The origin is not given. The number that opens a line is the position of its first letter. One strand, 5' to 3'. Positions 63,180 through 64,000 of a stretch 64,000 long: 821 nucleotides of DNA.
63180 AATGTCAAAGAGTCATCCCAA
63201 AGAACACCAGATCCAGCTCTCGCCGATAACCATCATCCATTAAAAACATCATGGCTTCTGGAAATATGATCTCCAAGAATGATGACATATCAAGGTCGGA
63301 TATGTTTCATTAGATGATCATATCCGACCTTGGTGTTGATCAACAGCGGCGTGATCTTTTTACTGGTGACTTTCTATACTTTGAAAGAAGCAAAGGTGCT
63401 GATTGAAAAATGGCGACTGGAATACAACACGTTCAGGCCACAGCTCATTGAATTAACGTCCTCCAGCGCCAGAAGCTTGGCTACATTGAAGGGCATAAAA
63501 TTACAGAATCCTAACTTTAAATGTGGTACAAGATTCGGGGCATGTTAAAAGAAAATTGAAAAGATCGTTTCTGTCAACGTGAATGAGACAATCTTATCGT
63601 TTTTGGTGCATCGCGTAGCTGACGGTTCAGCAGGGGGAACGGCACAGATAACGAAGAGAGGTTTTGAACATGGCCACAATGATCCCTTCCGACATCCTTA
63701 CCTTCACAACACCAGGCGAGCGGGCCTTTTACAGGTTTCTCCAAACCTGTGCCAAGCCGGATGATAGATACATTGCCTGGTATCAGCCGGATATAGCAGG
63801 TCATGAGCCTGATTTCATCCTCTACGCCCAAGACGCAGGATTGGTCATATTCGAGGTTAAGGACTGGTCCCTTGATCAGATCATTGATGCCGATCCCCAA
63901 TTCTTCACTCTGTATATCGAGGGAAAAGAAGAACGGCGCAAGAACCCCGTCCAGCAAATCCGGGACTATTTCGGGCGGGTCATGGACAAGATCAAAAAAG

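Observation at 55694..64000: Accessory island packed with three different PD-(D/E)xK-type nuclease-domain proteins: a candidate defence island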

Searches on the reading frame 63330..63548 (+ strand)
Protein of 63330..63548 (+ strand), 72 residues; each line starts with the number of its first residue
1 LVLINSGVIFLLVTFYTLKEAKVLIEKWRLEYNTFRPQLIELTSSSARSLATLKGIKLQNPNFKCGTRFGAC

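Call 10: search_protein_families(library=pfam, proteins=[window:63330-63548:+], max_evalue=0.01)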
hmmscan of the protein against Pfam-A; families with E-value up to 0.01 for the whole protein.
window:63330-63548:+ (72 aa): 1 family
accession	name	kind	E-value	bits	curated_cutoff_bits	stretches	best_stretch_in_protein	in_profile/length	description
PF13683.12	rve_3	-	0.00023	21.3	26.5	1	15-37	36-58/67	Integrase core domain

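Call 12: search_protein_families(library=ncbifam, proteins=[window:63330-63548:+], max_evalue=0.01)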
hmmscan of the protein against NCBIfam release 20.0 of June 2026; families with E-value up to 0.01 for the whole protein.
window:63330-63548:+ (72 aa): 0 families

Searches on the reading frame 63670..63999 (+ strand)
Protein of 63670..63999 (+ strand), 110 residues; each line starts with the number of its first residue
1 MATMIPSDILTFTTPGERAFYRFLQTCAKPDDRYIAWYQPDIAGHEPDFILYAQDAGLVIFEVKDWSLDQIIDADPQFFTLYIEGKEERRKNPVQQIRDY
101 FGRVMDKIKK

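Call 10: search_protein_families(library=pfam, proteins=[window:63670-63999:+], max_evalue=0.01)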
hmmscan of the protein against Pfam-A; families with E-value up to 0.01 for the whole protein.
window:63670-63999:+ (110 aa): 1 family
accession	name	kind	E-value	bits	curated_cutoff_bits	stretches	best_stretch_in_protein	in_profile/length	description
PF08378.17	NERD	-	2.4e-08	34.9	22.1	1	15-101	4-88/111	Nuclease-related domain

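Call 11: search_protein_families(library=padloc, proteins=[window:63670-63999:+], max_evalue=0.01)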
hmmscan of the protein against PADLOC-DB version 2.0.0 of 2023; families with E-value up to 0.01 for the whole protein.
window:63670-63999:+ (110 aa): 2 families
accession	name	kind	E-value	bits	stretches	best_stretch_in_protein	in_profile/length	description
PDLC01087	C3a187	-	8.3e-20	69.1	1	2-106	2-106/559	NERD+UvrD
PDLC03813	RTasNERD-Hel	-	1.5e-05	22.3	1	1-110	1-110/519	DRT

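Call 12: search_protein_families(library=ncbifam, proteins=[window:63670-63999:+], max_evalue=0.01)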
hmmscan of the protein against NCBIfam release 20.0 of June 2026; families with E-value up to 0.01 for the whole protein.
window:63670-63999:+ (110 aa): 0 families
